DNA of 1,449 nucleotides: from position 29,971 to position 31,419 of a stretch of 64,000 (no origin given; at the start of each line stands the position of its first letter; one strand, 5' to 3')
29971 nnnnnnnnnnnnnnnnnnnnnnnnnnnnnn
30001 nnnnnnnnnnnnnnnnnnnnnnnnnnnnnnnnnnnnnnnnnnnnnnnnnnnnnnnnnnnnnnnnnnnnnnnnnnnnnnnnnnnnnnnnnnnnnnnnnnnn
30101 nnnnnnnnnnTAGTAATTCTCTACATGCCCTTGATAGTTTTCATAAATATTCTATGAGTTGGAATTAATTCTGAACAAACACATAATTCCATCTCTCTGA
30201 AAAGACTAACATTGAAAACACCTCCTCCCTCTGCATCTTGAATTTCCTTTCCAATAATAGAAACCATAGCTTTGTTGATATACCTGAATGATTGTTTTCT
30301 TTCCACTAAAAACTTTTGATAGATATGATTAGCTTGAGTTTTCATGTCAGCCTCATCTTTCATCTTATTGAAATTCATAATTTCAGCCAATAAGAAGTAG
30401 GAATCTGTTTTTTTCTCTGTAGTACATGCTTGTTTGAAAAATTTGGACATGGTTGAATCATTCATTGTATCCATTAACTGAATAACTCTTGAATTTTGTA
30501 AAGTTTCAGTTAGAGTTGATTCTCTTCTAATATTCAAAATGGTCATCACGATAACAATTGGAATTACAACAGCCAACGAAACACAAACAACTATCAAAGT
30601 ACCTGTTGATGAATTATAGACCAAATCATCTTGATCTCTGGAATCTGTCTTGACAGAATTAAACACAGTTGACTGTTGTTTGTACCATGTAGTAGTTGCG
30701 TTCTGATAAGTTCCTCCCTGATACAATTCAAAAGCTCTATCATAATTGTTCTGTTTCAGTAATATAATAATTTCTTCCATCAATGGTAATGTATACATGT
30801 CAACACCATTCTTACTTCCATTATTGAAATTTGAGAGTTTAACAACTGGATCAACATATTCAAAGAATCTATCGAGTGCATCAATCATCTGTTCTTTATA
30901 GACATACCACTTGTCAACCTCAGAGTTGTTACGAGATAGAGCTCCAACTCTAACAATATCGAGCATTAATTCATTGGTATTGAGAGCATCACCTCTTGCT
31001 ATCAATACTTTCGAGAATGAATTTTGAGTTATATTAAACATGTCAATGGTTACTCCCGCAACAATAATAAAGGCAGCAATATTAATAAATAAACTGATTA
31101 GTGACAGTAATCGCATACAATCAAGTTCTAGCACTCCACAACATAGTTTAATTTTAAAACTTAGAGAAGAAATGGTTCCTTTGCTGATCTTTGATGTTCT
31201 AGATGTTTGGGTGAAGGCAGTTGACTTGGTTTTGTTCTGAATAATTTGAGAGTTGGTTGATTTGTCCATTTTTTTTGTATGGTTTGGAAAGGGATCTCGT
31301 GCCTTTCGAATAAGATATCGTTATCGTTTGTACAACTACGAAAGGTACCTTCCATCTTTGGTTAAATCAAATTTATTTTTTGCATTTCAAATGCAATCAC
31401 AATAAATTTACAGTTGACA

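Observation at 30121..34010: Divergently transcribed pair: single-pass transmembrane RGS-domain receptor and orphan 7TM receptor with Cys-rich ectodomain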

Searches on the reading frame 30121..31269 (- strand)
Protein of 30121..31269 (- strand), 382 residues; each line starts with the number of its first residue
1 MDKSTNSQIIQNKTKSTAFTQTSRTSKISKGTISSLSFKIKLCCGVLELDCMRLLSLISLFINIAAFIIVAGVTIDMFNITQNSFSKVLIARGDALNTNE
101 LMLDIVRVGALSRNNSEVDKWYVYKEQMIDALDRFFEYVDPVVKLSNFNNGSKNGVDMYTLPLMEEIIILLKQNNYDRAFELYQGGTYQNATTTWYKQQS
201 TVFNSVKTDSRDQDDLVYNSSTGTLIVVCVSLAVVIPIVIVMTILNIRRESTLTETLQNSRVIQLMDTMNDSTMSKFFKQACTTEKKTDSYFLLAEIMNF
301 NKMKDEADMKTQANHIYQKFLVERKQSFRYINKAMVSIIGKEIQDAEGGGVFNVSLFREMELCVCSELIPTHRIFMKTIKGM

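Call 3: search_protein_families(library=pfam, proteins=[window:30121-31269:-], max_evalue=1)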
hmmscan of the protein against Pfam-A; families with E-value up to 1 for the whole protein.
window:30121-31269:- (382 aa): 3 families
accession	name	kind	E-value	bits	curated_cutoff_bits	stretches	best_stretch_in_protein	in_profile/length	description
PF00615.24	RGS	-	4.5e-07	30.7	23.9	1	267-353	4-90/117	Regulator of G protein signaling domain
PF04007.18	DUF354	-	0.0031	17.1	22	1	68-157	245-331/349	Protein of unknown function (DUF354)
PF11076.13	YbhQ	-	0.097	13.1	27.4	0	217-281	29-85/132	Putative inner membrane protein YbhQ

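Call 5: find_homologous_proteins(query=window:30121-31269:-)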
Query window:30121-31269:- (382 aa): 3 proteins with E <= 0.001 among 2422 candidates.
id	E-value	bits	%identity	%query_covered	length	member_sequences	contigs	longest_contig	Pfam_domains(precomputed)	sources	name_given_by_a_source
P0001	2.4e-244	828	100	100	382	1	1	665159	PF00615.25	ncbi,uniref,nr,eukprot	ncbi:hypothetical protein NAEGRDRAFT_57301 [Naegleria gruberi]|uniref:RGS domain-containing protein 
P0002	4.8e-158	544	66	98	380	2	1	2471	PF00615.25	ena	-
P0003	2.3e-112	394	49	99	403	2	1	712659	-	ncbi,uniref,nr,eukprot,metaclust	ncbi:hypothetical protein NAEGRDRAFT_78141 [Naegleria gruberi]|uniref:RGS domain-containing protein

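Call 26: search_protein_representatives(alignment_id=A2)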
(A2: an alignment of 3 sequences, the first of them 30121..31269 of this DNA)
Query: 3 sequences, 384 profile positions. Proteins with E-value up to 0.001 (for the whole library): 79; up to 1e-10: 50; up to 1e-30: 7. The best 79 are listed.
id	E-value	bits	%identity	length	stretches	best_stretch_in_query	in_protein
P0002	3.3e-221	750.4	-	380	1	6-383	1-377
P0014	3.7e-47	177.5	-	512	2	8-304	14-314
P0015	1.4e-37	146.0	-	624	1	10-296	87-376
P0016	2.5e-36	141.9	-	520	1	11-299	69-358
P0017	8.2e-35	136.9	-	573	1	7-306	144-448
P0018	1.7e-32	129.3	-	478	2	14-306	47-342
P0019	2.8e-32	128.6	-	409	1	23-381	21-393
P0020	3.4e-30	121.7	-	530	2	8-305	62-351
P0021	4.6e-30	121.3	-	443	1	47-302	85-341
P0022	1.0e-28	116.8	-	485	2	17-306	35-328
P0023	1.7e-27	112.8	-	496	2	13-325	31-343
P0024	9.1e-27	110.4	-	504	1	11-308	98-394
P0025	9.5e-27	110.4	-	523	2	20-307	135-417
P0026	1.1e-25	106.9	-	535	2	18-308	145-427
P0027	1.3e-25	106.6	-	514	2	20-307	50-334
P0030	1.1e-23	100.2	-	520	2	28-305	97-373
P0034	8.8e-23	97.3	-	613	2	11-305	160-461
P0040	7.0e-22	94.3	-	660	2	17-287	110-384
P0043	1.0e-19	87.2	-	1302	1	12-306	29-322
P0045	3.0e-19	85.7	-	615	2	26-305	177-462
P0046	9.7e-19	84.0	-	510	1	38-381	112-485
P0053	2.0e-15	73.1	-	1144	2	37-306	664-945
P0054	2.5e-15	72.7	-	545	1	38-333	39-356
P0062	6.8e-11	58.1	-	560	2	59-242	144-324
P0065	1.2e-09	54.0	-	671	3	207-322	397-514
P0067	5.6e-09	51.8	-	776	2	39-302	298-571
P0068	8.8e-09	51.2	-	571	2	38-348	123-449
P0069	1.4e-08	50.5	-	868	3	213-303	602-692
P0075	3.4e-07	46.0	-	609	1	20-304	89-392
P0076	9.3e-07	44.5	-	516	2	5-307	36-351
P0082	3.2e-05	39.5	-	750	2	167-321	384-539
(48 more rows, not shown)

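Call 29: search_protein_families(library=pfam, alignment_id=A3, max_evalue=0.01)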
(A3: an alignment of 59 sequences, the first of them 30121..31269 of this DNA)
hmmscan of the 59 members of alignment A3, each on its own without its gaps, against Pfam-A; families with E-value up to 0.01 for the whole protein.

A. member 1, window:30121-31269:- (382 aa): 2 families
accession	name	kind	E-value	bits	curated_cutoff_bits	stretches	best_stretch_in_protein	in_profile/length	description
PF00615.24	RGS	-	4.5e-07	30.7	23.9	1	267-353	4-90/117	Regulator of G protein signaling domain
PF04007.18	DUF354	-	0.0031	17.1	22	1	68-157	245-331/349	Protein of unknown function (DUF354)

B. families by the number of members that match (of 59 scanned): 10 families
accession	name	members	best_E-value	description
PF00615.24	RGS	42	7.8e-12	Regulator of G protein signaling domain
PF03820.22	SFXNs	1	0.0028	Sideroflexins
PF04007.18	DUF354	1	0.0031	Protein of unknown function (DUF354)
PF13273.12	DUF4064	1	0.0032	Protein of unknown function (DUF4064)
PF20225.4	DUF6584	1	0.0032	Family of unknown function (DUF6584)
PF20747.2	Caudo_bapla_N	1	0.0034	Lactophage receptor-binding protein N-terminal shoulder domain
PF11898.13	DUF3418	1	0.0035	Domain of unknown function (DUF3418)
PF10912.14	Glam1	1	0.0035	Glia associated membrane protein glam-1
PF00001.26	7tm_1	1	0.0044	7 transmembrane receptor (rhodopsin family)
PF13233.12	Complex1_LYR_2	1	0.009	Complex1_LYR-like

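Call 31: list_cluster_members(proteins=[P0014, P0015, P0016, P0017, P0019, P0021, P0030, P0043, P0053, P0046])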
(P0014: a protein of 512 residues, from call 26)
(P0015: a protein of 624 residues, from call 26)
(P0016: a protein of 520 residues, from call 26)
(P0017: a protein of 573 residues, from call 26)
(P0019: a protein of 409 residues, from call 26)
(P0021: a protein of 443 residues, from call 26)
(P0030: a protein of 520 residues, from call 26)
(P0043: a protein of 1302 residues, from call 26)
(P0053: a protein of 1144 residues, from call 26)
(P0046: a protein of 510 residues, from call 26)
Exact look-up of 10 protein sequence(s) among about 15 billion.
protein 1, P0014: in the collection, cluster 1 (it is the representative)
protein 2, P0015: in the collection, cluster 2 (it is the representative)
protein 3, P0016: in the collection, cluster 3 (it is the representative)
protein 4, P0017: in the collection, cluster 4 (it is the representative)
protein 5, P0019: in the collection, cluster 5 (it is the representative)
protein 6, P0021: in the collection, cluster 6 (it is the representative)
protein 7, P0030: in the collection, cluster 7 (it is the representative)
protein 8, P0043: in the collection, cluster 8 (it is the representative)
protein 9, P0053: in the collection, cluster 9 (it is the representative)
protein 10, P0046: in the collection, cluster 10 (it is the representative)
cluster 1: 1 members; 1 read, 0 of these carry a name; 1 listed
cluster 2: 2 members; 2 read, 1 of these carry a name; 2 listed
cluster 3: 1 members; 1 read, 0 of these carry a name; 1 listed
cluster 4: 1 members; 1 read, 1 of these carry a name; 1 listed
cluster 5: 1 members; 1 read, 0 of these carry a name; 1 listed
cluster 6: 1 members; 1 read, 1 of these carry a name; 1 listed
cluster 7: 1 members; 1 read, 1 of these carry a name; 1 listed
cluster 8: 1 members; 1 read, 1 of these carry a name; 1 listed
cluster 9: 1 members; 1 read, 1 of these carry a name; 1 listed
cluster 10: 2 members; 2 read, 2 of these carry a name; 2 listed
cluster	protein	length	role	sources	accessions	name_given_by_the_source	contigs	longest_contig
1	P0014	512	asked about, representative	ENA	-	-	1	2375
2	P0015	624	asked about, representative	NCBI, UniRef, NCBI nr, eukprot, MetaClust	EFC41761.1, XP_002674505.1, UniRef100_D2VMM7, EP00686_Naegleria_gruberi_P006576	hypothetical protein NAEGRDRAFT_80561 [Naegleria gruberi] | RGS domain-containing protein n=1 Tax=Naegleria gruberi TaxID=5762 RepID=D2VMM7_NAEGR | uncharacterized protein NAEGRDRAFT_80561 [Naegleria gruberi]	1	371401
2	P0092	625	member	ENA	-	-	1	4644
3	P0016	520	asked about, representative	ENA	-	-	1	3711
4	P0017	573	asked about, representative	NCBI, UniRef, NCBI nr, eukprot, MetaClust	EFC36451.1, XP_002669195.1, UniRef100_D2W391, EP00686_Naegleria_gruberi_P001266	RGS domain-containing protein [Naegleria gruberi] | RGS domain-containing protein n=1 Tax=Naegleria gruberi TaxID=5762 RepID=D2W391_NAEGR | XP_002669195.1 RGS domain-containing protein [Naegleria gruberi strain NEG-M]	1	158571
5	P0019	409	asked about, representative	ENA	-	-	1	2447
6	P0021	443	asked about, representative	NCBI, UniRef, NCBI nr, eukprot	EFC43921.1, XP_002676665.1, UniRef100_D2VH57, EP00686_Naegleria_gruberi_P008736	hypothetical protein NAEGRDRAFT_79971 [Naegleria gruberi] | RGS domain-containing protein n=1 Tax=Naegleria gruberi TaxID=5762 RepID=D2VH57_NAEGR | uncharacterized protein NAEGRDRAFT_79971 [Naegleria gruberi]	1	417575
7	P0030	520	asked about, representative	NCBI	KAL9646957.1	hypothetical protein ABK040_013815 [Willaertia magna]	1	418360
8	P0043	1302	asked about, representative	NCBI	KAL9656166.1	hypothetical protein ABK040_007783 [Willaertia magna]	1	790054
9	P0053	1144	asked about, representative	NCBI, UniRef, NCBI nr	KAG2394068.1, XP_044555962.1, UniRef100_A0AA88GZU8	hypothetical protein C9374_003832 [Naegleria lovaniensis] | RGS domain-containing protein n=1 Tax=Naegleria lovaniensis TaxID=51637 ... | uncharacterized protein C9374_003832 [Naegleria lovaniensis]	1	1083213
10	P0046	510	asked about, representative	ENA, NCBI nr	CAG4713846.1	unnamed protein product [Naegleria fowleri]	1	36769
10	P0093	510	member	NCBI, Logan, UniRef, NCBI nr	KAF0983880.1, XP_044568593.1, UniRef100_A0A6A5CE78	hypothetical protein FDP41_007795 [Naegleria fowleri] | RGS domain-containing protein n=1 Tax=Naegleria fowleri TaxID=5763 RepID=A0A6A5CE78_NAEFO | uncharacterized protein FDP41_007795 [Naegleria fowleri]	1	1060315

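Call 34: find_encoding_contigs(protein=P0001, flank=10000, max_places=2)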
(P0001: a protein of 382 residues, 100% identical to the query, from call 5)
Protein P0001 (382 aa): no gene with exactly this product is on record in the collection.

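Call 35: find_encoding_contigs(protein=P0002, flank=10000, max_places=3)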
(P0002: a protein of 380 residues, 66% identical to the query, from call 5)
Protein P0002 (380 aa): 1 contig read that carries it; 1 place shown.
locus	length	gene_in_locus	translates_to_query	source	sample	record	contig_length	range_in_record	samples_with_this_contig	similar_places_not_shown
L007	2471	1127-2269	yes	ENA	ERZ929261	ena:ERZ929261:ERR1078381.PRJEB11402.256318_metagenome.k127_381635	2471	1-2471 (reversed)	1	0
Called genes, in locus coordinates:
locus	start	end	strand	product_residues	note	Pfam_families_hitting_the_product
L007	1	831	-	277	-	?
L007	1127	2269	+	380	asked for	PF00615:RGS (faint)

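Call 41: find_encoding_contigs(protein=P0003, flank=10000, max_places=2)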
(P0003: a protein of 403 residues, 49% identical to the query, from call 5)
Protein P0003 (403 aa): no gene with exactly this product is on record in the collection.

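Call 42: predict_structure(alignment_id=A3)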
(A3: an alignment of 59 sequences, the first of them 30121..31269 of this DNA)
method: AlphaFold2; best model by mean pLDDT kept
length: 382 residues; sequences in the alignment: 59
mean_pLDDT: 88.0   pTM: 0.62
mean pLDDT of the five models: 88.0, 86.6, 86.5, 86.1, 85.0
residues with pLDDT >= 90: 245; 70-90: 99; 50-70: 6; < 50: 32
segments of 3 or more residues with pLDDT < 50: 1-32
pLDDT, mean of each block of 10 residues (from residue 1): 42 44 45 64 81 85 89 87 87 97 98 98 98 93 77 92 98 98 98 95 93 90 89 89 87 92 97 98 97 97 95 96 86 94 95 94 96 97 89
secondary structure, 60 per line:
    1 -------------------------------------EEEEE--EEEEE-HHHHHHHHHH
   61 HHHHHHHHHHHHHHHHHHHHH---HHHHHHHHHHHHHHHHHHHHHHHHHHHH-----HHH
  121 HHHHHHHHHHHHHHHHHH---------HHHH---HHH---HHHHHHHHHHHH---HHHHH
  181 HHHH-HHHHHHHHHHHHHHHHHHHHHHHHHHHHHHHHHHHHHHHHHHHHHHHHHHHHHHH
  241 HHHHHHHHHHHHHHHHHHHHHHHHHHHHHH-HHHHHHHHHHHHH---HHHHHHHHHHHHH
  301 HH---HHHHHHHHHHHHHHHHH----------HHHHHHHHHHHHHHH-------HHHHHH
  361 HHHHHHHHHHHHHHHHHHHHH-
elements in order: E38-42 E45-49 H51-81 H85-112 H118-138 H148-151 H161-172 H176-184 H186-270 H272-284 H288-302 H306-322 H333-347 H355-381

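Call 56: search_solved_structures(query=A2, max_evalue=1, show_alignments=3)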
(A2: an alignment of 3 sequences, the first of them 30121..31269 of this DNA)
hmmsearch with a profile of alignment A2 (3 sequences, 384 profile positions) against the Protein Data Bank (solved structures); distinct sequences matched with E-value up to 1: 24.
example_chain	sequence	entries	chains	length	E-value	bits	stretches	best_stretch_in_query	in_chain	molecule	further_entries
2i59_A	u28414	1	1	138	0.01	18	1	267-324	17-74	Regulator of G-protein signaling 10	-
2dlr_A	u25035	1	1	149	0.011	17.9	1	267-325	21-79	Regulator of G-protein signaling 10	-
2ihb_B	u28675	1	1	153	0.011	17.9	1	267-324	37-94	Regulator of G-protein signalling 10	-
3jaj_SB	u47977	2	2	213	0.047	15.8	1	311-383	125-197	Ribosomal protein eS1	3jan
6xa1_SB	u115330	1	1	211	0.052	15.7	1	311-383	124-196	40S ribosomal protein S3a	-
6zvj_p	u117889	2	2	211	0.052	15.7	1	311-383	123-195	40S ribosomal protein S3a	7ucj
9y49_AB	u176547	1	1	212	0.053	15.7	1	311-383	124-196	40S ribosomal protein S3a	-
6gz3_BB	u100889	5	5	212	0.053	15.7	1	311-383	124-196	40S ribosomal protein S3a | ribosomal protein eS1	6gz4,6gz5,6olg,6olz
11hg_AS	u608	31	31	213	0.054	15.7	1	311-383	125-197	40S ribosomal protein S3a | eS1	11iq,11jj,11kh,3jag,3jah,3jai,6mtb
6ole_SB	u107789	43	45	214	0.054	15.6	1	311-383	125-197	40S ribosomal protein S3a | Small ribosomal subunit protein eS1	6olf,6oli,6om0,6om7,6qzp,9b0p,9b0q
9y4g_AB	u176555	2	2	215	0.055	15.6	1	311-383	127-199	40S ribosomal protein S3a | Small ribosomal subunit protein eS1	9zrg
9y42_BB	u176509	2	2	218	0.056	15.6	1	311-383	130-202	40S ribosomal protein S3a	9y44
9bdp_AS25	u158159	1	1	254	0.059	15.5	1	312-383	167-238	40S ribosomal protein S25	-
8g5z_SB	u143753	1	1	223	0.059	15.5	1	311-383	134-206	40S ribosomal protein S3a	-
5k0y_i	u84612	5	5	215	0.077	15.1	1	324-383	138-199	ribosomal protein eS1 | 40S ribosomal protein S3a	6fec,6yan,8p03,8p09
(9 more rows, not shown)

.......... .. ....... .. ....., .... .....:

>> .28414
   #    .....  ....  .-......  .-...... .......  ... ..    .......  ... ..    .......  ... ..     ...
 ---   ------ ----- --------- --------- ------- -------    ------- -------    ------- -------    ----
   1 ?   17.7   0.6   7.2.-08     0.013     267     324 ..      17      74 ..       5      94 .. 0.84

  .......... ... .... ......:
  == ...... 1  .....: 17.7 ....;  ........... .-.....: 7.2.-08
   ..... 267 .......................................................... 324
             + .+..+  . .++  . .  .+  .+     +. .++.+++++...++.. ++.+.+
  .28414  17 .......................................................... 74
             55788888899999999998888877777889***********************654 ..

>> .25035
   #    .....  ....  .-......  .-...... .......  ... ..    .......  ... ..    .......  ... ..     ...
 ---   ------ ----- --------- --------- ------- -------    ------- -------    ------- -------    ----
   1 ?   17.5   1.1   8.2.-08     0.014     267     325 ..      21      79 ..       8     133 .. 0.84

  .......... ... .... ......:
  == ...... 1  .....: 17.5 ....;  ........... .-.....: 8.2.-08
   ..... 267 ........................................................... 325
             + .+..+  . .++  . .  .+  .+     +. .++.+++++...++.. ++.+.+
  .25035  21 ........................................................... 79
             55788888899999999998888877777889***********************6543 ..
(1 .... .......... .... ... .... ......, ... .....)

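Call 75: search_protein_families(library=pfam, proteins=[P0043, P0053, P0067, P0069, P0082, P0040, P0065, P0015, P0034, P0045], max_evalue=0.001)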
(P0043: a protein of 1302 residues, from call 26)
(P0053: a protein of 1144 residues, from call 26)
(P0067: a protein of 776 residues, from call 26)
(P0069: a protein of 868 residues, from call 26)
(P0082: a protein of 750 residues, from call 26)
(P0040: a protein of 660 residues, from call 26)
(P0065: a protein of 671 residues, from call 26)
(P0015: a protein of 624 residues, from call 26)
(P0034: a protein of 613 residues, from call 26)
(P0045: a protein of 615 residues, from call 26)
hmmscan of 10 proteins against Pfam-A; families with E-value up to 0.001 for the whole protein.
P0043 (1302 aa): 1 family
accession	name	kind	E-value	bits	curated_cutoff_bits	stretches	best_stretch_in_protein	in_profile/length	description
PF00615.24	RGS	-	6.5e-06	27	23.9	1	284-409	5-84/117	Regulator of G protein signaling domain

P0053 (1144 aa): 1 family
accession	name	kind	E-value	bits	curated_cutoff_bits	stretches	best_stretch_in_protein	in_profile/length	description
PF00615.24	RGS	-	1e-08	36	23.9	1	1024-1105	41-116/117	Regulator of G protein signaling domain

P0067 (776 aa): 1 family
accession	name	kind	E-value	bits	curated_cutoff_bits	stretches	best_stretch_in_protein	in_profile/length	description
PF00615.24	RGS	-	0.00015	22.6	23.9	0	664-753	31-116/117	Regulator of G protein signaling domain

P0069 (868 aa): 1 family
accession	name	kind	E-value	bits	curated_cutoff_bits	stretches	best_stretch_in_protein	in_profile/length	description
PF00615.24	RGS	-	4.8e-06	27.4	23.9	0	761-845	36-116/117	Regulator of G protein signaling domain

P0082 (750 aa): 0 families

P0040 (660 aa): 0 families

P0065 (671 aa): 0 families

P0015 (624 aa): 0 families

P0034 (613 aa): 1 family
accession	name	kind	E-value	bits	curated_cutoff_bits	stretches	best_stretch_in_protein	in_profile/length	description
PF00615.24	RGS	-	1.4e-08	35.5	23.9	1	424-586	5-116/117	Regulator of G protein signaling domain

P0045 (615 aa): 1 family
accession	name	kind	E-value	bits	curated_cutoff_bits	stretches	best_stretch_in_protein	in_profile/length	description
PF00615.24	RGS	-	2.2e-08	34.9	23.9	1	423-589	3-111/117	Regulator of G protein signaling domain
